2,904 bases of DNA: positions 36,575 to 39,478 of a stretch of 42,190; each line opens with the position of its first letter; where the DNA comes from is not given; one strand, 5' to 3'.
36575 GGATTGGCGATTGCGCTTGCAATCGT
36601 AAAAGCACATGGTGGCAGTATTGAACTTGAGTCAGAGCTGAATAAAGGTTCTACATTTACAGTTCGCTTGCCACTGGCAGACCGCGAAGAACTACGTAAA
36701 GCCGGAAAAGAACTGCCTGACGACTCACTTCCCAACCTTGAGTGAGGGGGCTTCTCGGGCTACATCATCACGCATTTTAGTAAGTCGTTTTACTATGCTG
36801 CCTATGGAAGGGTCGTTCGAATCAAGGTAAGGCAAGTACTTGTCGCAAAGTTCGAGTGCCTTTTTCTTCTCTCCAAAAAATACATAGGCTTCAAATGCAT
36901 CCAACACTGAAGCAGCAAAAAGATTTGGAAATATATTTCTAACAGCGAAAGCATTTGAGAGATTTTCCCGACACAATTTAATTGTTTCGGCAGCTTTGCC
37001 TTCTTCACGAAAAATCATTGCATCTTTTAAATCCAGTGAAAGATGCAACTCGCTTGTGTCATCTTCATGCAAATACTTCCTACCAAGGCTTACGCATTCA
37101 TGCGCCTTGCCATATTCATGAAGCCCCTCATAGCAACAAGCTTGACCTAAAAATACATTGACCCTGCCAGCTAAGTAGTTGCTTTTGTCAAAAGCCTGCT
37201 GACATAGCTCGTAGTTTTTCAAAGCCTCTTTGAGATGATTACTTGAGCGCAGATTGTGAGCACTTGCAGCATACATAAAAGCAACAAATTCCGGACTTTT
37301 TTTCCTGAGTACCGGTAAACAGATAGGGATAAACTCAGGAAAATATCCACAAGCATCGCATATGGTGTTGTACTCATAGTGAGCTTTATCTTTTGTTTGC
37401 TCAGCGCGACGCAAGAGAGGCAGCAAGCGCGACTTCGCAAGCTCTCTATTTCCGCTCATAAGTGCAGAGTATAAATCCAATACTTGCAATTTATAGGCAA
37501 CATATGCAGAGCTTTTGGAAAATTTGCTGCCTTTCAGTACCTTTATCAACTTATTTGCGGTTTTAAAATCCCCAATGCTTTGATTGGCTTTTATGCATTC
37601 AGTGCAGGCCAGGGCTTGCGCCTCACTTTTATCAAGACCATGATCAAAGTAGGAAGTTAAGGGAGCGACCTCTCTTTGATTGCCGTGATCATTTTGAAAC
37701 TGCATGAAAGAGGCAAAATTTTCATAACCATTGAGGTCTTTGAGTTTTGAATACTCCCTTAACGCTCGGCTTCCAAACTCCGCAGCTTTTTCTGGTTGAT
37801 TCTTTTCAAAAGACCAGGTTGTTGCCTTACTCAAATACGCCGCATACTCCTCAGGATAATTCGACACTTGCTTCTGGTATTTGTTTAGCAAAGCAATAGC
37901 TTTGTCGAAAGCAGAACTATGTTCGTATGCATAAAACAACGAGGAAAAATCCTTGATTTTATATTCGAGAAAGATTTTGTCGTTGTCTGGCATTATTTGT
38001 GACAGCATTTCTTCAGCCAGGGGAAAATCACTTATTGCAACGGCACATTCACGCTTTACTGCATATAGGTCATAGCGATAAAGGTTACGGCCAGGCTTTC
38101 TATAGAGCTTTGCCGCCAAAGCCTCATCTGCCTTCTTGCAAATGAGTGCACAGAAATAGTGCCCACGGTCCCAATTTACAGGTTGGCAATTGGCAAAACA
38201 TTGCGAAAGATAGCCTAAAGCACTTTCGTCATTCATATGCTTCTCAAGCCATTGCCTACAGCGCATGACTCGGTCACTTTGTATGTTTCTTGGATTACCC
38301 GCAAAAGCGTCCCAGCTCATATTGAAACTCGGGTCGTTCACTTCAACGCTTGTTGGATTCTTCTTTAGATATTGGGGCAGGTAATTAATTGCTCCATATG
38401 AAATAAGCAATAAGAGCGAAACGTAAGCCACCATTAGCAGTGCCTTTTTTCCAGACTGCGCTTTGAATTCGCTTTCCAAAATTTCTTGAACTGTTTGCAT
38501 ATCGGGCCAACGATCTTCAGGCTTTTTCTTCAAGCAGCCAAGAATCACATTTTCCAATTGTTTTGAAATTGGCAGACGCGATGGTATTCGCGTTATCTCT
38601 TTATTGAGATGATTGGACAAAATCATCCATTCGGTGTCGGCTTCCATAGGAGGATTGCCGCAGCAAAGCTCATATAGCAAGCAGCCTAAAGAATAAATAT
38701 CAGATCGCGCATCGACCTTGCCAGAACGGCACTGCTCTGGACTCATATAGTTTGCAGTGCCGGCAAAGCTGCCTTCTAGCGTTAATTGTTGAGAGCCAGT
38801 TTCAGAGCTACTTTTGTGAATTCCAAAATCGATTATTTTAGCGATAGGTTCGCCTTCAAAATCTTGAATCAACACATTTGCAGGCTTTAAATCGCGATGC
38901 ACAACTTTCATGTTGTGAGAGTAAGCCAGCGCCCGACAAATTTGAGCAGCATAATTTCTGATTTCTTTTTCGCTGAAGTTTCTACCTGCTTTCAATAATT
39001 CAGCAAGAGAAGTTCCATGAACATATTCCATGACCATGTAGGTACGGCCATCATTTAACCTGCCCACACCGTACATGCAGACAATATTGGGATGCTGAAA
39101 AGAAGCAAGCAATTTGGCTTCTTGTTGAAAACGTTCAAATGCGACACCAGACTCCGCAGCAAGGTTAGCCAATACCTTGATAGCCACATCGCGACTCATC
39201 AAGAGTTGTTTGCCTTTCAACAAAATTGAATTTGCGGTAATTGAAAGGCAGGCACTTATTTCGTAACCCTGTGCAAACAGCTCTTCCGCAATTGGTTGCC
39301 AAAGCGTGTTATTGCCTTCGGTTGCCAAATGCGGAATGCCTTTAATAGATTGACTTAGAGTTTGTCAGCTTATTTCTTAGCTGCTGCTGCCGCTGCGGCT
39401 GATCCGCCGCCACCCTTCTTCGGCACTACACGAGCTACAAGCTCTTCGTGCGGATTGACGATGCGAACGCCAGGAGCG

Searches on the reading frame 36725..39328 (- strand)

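Call 61: search_protein_families(library=pfam, proteins=[window:36725-39328:-], max_evalue=0.0001)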
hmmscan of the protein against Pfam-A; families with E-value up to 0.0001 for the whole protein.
window:36725-39328:- (867 aa): 4 families
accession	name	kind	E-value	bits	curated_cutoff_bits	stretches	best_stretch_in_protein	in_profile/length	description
PF00069.31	Pkinase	-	4.9e-54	183.9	31.7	1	38-283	17-257/263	Protein kinase domain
PF07714.23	PK_Tyr_Ser-Thr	-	8.3e-42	143.7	23.1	1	44-283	27-257/258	Protein tyrosine and serine/threonine kinase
PF03109.22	ABC1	-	1.9e-07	30.9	22.9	1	94-180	141-223/244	ABC1 atypical kinase-like domain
PF06293.20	Kdo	-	6.1e-05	23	21.3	0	70-172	61-168/207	Lipopolysaccharide kinase (Kdo/WaaP) family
